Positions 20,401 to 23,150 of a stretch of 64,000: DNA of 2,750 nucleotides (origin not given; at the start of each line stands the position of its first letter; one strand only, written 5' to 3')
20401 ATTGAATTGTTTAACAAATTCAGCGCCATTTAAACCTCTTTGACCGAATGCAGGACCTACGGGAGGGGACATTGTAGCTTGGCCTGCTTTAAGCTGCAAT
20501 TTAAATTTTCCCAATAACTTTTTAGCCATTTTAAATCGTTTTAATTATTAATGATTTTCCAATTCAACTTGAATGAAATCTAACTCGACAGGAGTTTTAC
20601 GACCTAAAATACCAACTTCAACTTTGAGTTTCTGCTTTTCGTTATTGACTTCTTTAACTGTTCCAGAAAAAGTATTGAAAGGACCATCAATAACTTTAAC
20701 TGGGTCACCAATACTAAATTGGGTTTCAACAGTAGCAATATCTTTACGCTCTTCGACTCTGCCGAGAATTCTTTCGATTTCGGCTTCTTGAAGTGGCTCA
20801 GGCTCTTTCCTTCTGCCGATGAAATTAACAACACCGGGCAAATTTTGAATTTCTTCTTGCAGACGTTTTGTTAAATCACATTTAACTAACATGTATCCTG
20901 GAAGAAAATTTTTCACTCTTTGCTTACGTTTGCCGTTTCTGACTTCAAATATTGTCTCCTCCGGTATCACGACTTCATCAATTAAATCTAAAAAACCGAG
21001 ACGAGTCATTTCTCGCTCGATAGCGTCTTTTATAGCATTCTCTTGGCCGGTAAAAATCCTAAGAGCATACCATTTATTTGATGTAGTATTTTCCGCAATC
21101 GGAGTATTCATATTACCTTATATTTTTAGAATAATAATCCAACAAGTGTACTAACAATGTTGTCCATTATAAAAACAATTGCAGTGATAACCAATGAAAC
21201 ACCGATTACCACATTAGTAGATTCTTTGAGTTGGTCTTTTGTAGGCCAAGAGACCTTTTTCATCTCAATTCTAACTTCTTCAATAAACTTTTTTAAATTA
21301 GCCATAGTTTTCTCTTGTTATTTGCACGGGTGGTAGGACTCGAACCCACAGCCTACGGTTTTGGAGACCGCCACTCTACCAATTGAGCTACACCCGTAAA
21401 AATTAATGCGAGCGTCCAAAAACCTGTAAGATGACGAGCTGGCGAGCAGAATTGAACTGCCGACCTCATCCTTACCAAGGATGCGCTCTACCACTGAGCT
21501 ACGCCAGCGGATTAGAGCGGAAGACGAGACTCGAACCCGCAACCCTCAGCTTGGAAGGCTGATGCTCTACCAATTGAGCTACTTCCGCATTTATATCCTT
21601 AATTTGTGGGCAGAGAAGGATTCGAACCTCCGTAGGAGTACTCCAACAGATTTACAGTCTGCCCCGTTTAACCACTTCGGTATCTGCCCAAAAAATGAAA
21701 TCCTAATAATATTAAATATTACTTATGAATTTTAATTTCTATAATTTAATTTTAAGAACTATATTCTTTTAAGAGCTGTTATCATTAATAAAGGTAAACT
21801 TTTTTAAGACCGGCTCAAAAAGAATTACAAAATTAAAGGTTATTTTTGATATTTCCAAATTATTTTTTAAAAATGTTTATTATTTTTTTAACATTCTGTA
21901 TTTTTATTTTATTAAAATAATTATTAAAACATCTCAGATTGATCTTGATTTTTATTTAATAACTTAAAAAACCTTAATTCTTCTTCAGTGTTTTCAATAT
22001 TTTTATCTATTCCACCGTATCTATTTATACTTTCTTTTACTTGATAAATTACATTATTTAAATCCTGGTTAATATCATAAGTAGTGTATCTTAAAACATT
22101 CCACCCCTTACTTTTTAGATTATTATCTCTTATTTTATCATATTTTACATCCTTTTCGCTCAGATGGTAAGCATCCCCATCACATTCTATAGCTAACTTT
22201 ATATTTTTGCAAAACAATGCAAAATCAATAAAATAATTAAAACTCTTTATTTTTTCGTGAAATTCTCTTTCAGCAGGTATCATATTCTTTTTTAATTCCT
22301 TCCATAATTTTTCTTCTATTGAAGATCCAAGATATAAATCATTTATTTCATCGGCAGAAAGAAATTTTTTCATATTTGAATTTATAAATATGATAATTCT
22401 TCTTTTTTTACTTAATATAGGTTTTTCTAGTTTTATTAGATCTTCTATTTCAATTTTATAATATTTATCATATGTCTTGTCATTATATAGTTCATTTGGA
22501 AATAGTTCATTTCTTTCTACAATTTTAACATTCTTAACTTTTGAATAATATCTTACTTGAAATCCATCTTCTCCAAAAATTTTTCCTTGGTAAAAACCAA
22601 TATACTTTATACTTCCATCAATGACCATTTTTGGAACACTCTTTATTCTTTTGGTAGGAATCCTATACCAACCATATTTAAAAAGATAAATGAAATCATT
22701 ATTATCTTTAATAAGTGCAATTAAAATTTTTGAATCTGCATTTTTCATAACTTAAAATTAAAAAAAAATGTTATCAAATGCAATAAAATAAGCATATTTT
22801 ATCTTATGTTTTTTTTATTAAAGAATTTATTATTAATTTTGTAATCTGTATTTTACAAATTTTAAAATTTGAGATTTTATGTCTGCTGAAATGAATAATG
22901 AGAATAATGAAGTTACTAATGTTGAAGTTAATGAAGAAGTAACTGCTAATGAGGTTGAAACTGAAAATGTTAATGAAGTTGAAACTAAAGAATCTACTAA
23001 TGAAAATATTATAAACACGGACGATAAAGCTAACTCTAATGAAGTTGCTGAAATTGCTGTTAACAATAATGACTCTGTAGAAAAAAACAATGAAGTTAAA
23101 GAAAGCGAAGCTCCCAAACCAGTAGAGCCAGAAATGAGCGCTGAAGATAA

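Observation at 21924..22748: DUF559 (Vsr-like) nuclease fused to an unknown N-terminal domain, sitting next to the tRNA-Tyr/Gly/Thr/Trp cluster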

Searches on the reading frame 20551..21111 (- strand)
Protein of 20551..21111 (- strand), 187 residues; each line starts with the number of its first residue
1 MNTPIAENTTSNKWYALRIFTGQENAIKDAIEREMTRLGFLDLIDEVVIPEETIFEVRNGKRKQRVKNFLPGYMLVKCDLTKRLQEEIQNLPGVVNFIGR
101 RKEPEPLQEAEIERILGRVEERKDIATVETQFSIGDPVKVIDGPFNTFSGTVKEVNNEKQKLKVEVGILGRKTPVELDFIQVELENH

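Call 53: list_cluster_members(proteins=[window:20551-21111:-, window:22879-24303:+, window:20104-20529:-])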
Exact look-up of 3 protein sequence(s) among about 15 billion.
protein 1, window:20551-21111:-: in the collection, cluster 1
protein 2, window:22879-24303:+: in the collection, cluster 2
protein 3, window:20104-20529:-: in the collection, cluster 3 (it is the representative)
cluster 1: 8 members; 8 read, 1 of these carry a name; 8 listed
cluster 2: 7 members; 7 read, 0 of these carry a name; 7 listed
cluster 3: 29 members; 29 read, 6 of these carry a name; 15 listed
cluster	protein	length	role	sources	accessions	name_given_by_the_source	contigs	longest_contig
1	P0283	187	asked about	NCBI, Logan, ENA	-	-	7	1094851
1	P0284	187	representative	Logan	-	-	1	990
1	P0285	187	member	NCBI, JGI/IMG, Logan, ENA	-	transcriptional antiterminator NusG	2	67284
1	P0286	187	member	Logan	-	-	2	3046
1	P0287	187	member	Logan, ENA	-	-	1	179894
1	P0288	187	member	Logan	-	-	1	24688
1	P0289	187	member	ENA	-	-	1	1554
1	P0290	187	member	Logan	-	-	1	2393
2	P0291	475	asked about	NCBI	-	-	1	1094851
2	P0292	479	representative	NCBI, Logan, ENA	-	-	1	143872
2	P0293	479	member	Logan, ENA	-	-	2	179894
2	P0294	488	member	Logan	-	-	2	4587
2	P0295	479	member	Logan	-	-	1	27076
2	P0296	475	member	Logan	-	-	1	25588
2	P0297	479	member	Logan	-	-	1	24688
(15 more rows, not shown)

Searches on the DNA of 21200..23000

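Call 72: search_rna_families(source=window, start=21200, end=23000, threshold=evalue, max_evalue=0.1)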
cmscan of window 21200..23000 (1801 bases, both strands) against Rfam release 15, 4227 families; matches with E-value up to 0.1: 6.
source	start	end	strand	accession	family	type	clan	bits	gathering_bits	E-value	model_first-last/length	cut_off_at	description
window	21516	21588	-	RF00005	tRNA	Gene; tRNA;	CL00001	71.4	29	3.6e-15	1-71/71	no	tRNA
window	21437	21508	-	RF00005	tRNA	Gene; tRNA;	CL00001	70.7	29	5.5e-15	1-71/71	no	tRNA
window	21325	21397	-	RF00005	tRNA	Gene; tRNA;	CL00001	69.4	29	1.3e-14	1-71/71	no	tRNA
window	21607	21689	-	RF00005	tRNA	Gene; tRNA;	CL00001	61.5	29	1.9e-12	1-71/71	no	tRNA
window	21607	21654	+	RF04351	Plastid-psbl-rps4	Cis-reg;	-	26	68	0.01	1-53/53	no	Plastid-psbl-rps4 3UTR RNA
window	21457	21562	-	RF02553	YrlA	Gene; sRNA;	-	24.5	69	0.021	1-114/114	no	Y RNA-like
